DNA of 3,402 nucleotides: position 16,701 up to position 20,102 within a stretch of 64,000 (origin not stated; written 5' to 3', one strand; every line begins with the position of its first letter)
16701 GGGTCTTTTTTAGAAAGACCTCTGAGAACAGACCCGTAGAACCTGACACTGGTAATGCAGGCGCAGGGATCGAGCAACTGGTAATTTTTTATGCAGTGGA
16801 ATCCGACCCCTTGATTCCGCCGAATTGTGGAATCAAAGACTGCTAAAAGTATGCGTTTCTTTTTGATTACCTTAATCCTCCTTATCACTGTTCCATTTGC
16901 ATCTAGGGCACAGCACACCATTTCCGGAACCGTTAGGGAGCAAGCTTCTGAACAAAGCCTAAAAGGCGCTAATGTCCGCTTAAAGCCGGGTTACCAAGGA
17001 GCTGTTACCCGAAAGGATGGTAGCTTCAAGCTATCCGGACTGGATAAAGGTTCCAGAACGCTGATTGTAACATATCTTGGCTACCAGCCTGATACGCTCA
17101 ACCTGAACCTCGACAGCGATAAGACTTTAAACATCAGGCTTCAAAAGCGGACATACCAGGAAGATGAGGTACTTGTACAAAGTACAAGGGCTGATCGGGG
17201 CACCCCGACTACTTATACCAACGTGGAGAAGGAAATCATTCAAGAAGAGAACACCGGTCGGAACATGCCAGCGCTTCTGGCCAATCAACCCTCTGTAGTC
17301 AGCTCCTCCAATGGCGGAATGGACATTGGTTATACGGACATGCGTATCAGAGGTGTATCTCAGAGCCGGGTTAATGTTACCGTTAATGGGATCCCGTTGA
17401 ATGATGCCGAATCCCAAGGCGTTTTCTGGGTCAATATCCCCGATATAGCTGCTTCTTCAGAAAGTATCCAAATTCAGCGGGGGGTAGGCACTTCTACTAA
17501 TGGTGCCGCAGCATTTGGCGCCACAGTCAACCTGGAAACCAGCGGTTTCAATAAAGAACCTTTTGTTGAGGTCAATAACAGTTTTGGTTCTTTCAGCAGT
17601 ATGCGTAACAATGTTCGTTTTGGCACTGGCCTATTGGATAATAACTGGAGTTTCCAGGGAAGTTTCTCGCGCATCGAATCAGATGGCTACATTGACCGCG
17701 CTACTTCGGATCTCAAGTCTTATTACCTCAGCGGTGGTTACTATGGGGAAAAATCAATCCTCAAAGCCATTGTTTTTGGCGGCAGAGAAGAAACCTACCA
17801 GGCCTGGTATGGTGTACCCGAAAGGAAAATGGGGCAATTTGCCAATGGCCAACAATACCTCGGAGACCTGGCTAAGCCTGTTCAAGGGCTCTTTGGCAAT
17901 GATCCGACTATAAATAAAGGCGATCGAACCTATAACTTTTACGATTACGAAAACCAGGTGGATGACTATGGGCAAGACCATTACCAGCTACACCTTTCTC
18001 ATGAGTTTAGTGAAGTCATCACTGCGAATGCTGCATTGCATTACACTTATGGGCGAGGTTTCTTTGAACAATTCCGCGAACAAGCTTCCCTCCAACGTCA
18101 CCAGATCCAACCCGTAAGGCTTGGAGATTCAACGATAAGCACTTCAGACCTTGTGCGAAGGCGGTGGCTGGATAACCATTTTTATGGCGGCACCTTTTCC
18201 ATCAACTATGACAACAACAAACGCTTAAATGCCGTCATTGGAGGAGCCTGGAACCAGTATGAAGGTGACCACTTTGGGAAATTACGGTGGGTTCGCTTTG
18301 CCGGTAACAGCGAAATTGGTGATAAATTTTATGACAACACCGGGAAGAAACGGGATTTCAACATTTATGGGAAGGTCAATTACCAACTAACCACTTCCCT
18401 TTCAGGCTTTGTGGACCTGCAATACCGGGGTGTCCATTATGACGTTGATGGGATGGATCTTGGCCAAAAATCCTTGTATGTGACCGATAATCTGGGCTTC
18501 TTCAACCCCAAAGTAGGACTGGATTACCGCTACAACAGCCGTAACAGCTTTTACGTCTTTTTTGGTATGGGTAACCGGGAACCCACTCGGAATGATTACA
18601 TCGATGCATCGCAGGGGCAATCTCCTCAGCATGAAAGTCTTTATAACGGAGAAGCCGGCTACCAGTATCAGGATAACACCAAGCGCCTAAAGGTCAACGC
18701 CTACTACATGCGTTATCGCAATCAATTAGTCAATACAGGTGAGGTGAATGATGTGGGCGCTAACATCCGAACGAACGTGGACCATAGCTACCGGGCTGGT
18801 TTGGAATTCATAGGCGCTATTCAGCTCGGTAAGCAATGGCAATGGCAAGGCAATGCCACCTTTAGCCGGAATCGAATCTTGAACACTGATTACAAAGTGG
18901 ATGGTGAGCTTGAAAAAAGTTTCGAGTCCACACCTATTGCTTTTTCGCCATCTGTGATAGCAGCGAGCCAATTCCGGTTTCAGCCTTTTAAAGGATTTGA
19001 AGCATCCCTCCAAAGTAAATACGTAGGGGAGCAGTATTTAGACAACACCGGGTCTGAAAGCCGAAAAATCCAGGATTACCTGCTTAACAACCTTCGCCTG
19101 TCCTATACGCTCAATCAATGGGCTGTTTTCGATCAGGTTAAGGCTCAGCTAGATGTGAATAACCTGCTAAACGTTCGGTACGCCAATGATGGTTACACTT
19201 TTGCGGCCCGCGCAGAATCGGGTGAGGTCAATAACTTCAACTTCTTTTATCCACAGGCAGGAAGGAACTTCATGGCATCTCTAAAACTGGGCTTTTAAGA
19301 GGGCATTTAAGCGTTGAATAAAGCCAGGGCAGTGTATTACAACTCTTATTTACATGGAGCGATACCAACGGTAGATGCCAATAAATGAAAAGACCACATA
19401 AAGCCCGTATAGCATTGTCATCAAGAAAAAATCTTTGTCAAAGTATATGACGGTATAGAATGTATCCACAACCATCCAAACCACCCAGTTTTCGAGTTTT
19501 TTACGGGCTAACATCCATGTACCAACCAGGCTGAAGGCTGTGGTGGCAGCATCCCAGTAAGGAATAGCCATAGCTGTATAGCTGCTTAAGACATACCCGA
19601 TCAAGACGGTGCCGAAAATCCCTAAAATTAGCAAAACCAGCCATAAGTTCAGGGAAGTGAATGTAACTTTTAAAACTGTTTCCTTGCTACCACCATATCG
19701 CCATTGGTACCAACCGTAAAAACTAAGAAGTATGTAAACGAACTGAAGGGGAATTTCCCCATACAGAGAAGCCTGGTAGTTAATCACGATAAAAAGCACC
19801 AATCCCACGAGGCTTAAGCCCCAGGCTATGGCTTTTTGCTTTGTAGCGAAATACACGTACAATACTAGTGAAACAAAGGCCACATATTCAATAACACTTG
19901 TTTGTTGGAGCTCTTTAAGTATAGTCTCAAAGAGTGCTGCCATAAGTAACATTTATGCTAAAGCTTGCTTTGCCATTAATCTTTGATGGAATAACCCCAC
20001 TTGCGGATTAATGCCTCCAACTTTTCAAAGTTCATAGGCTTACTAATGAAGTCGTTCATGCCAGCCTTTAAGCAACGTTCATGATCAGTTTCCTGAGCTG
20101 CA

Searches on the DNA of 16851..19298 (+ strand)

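Call 10: search_rna_families(sources=[L001, L002, L003, L004, L005, L006, L007, L008, L009, L010, L011], threshold=gathering)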
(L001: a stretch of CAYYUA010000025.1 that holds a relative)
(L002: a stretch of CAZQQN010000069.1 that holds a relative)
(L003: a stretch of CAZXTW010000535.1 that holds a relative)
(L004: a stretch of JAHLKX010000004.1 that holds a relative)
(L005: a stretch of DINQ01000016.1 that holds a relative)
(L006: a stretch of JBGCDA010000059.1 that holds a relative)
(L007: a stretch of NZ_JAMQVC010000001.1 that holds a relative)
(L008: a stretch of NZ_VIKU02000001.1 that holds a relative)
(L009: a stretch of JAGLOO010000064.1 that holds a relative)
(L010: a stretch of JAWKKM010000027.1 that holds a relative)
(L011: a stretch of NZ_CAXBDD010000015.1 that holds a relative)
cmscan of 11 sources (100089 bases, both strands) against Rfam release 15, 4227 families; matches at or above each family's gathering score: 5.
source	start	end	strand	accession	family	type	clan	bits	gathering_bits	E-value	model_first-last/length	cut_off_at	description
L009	3845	3940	+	RF00059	TPP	Cis-reg; riboswitch;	-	70.5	54.3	1.2e-11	1-105/105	no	TPP riboswitch aptamer (THI element)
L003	636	732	+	RF00059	TPP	Cis-reg; riboswitch;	-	65.8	54.3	1.7e-10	1-105/105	no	TPP riboswitch aptamer (THI element)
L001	3562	3657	+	RF00059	TPP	Cis-reg; riboswitch;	-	63.4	54.3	6.7e-10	1-105/105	no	TPP riboswitch aptamer (THI element)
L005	3786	3899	+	RF00059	TPP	Cis-reg; riboswitch;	-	63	54.3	8.5e-10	1-105/105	no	TPP riboswitch aptamer (THI element)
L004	3820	3929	+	RF00059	TPP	Cis-reg; riboswitch;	-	55.2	54.3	6.9e-08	1-105/105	no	TPP riboswitch aptamer (THI element)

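Call 11: search_rna_families(sources=[L001, L002, L003, L004], threshold=evalue, max_evalue=1, show_alignments=6)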
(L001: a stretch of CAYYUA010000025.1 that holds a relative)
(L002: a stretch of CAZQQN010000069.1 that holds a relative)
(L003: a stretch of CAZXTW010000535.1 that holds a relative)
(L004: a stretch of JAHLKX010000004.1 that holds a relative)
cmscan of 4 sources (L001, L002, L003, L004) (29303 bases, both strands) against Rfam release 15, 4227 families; matches with E-value up to 1: 6.
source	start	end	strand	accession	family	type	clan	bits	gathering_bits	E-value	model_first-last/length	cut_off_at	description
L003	636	732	+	RF00059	TPP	Cis-reg; riboswitch;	-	65.8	54.3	4.9e-11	1-105/105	no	TPP riboswitch aptamer (THI element)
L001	3562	3657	+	RF00059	TPP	Cis-reg; riboswitch;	-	63.4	54.3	2e-10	1-105/105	no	TPP riboswitch aptamer (THI element)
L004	3820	3929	+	RF00059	TPP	Cis-reg; riboswitch;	-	55.2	54.3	2e-08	1-105/105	no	TPP riboswitch aptamer (THI element)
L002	267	364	+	RF00059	TPP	Cis-reg; riboswitch;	-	47.3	54.3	1.7e-06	1-105/105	no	TPP riboswitch aptamer (THI element)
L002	25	186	+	RF00059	TPP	Cis-reg; riboswitch;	-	44.8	54.3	7.1e-06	4-105/105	no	TPP riboswitch aptamer (THI element)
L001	3834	3938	+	RF00059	TPP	Cis-reg; riboswitch;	-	42.9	54.3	2.1e-05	1-105/105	no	TPP riboswitch aptamer (THI element)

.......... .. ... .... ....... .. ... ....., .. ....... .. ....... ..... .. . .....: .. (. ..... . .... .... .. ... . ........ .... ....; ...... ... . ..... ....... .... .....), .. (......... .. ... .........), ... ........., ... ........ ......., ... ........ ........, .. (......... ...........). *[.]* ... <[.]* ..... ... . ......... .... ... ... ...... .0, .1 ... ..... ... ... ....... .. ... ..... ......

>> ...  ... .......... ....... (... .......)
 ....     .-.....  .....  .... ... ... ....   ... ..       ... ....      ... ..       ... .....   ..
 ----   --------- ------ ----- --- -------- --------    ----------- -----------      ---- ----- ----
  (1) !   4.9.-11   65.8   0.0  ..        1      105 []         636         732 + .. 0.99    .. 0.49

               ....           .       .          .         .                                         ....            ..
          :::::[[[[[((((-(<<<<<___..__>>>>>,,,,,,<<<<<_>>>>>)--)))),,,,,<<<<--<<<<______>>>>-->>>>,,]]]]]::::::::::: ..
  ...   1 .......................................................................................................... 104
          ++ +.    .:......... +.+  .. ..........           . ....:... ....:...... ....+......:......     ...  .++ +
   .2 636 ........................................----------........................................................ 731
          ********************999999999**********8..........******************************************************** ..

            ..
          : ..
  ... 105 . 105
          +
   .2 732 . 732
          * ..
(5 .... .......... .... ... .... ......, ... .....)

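Call 29: search_rna_families(sources=[L092, L093, L094, L095, L096, L097, L098, L099], threshold=evalue, max_evalue=0.01)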
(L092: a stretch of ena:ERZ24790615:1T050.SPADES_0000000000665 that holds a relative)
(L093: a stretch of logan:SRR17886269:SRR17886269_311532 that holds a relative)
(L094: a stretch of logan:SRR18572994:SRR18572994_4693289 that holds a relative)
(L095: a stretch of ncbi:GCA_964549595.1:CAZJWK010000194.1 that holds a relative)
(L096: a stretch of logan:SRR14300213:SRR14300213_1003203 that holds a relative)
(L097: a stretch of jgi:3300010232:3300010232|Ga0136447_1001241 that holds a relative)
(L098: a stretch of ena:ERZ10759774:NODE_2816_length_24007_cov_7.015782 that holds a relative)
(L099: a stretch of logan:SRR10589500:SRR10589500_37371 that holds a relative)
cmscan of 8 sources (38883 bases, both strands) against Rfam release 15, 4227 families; matches with E-value up to 0.01: 14.
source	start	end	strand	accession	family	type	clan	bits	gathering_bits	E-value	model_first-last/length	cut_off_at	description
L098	758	847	+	RF00059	TPP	Cis-reg; riboswitch;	-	75.3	54.3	3.1e-13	1-105/105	no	TPP riboswitch aptamer (THI element)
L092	8141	8214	-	RF00005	tRNA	Gene; tRNA;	CL00001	71.7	29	6.6e-14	1-71/71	no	tRNA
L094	115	216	+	RF00059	TPP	Cis-reg; riboswitch;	-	66.6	54.3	4.2e-11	1-105/105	no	TPP riboswitch aptamer (THI element)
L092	2611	2706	+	RF00059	TPP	Cis-reg; riboswitch;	-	63.6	54.3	2.3e-10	1-105/105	no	TPP riboswitch aptamer (THI element)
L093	221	321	+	RF00059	TPP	Cis-reg; riboswitch;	-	61.6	54.3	7.1e-10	1-105/105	no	TPP riboswitch aptamer (THI element)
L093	79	178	+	RF00059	TPP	Cis-reg; riboswitch;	-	59.5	54.3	2.4e-09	1-105/105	no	TPP riboswitch aptamer (THI element)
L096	59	171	+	RF00059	TPP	Cis-reg; riboswitch;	-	58.5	54.3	4.2e-09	1-105/105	no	TPP riboswitch aptamer (THI element)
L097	2804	2916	+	RF00059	TPP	Cis-reg; riboswitch;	-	58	54.3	5.5e-09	1-105/105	no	TPP riboswitch aptamer (THI element)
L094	291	390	+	RF00059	TPP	Cis-reg; riboswitch;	-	55.6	54.3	2.1e-08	1-105/105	no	TPP riboswitch aptamer (THI element)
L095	232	332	+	RF00059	TPP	Cis-reg; riboswitch;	-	51.3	54.3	2.4e-07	1-105/105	no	TPP riboswitch aptamer (THI element)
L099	279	397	+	RF00059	TPP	Cis-reg; riboswitch;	-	44.2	54.3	1.4e-05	1-105/105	no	TPP riboswitch aptamer (THI element)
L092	2873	2977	+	RF00059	TPP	Cis-reg; riboswitch;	-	40.3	54.3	0.00012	1-105/105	no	TPP riboswitch aptamer (THI element)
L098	926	1044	+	RF00059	TPP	Cis-reg; riboswitch;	-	35.3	54.3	0.0021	1-105/105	no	TPP riboswitch aptamer (THI element)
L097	2549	2683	+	RF00059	TPP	Cis-reg; riboswitch;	-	32.7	54.3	0.0089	1-105/105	no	TPP riboswitch aptamer (THI element)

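Call 74: search_rna_families(source=L076, start=2100, end=2500, threshold=evalue, max_evalue=0.01, show_alignments=2)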
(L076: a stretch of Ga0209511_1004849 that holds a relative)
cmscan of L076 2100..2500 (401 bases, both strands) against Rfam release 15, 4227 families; matches with E-value up to 0.01: 2.
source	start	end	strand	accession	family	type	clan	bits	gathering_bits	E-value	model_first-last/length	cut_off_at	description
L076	2347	2443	+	RF00059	TPP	Cis-reg; riboswitch;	-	70.5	54.3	4.7e-14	1-105/105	no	TPP riboswitch aptamer (THI element)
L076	2180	2275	+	RF00059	TPP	Cis-reg; riboswitch;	-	57.3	54.3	8.3e-11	1-105/105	no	TPP riboswitch aptamer (THI element)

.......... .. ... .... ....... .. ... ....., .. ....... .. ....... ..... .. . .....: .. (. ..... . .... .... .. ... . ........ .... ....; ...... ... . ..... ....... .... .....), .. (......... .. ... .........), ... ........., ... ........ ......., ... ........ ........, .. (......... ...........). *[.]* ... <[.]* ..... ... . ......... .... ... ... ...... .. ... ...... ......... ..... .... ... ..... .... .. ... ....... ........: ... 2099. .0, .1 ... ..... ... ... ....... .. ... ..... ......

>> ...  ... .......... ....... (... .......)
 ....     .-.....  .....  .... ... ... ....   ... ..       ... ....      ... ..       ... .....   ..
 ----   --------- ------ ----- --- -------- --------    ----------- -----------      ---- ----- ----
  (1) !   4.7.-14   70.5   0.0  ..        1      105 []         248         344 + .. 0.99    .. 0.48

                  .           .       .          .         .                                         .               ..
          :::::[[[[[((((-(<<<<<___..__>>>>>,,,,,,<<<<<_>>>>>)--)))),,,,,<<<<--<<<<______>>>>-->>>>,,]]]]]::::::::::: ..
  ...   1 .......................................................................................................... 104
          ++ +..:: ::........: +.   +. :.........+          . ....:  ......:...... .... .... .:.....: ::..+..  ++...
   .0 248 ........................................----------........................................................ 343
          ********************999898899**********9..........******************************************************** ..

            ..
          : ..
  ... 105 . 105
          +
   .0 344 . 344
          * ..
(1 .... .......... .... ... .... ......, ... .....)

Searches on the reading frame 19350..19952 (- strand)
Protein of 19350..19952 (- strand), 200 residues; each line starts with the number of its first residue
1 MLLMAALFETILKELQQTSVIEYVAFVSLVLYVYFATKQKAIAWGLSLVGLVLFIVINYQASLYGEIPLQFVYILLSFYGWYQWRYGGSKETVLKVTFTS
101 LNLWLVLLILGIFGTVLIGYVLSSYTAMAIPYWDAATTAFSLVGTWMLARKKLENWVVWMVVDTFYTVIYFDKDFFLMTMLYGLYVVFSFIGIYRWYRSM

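Call 7: search_protein_families(library=pfam, proteins=[window:19350-19952:-])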
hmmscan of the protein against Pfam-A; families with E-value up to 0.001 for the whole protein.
window:19350-19952:- (200 aa): 1 family
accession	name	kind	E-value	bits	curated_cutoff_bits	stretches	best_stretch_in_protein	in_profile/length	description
PF04973.17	NMN_transporter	-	3.5e-46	157.8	27.3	1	19-198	1-175/175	Nicotinamide mononucleotide transporter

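Call 71: search_protein_families(library=ncbifam, proteins=[window:19350-19952:-], max_evalue=0.00001)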
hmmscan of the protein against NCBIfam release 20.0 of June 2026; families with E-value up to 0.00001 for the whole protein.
window:19350-19952:- (200 aa): 2 families
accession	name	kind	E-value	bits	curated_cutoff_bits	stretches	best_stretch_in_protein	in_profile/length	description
TIGR01528.1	NMN_trans_PnuC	equivalog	2e-25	89.8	42.45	1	19-199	2-184/187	nicotinamide riboside transporter PnuC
NF011926.0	PRK15397.1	subfamily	9.6e-20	71.4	335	2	127-199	156-228/239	nicotinamide riboside transporter PnuC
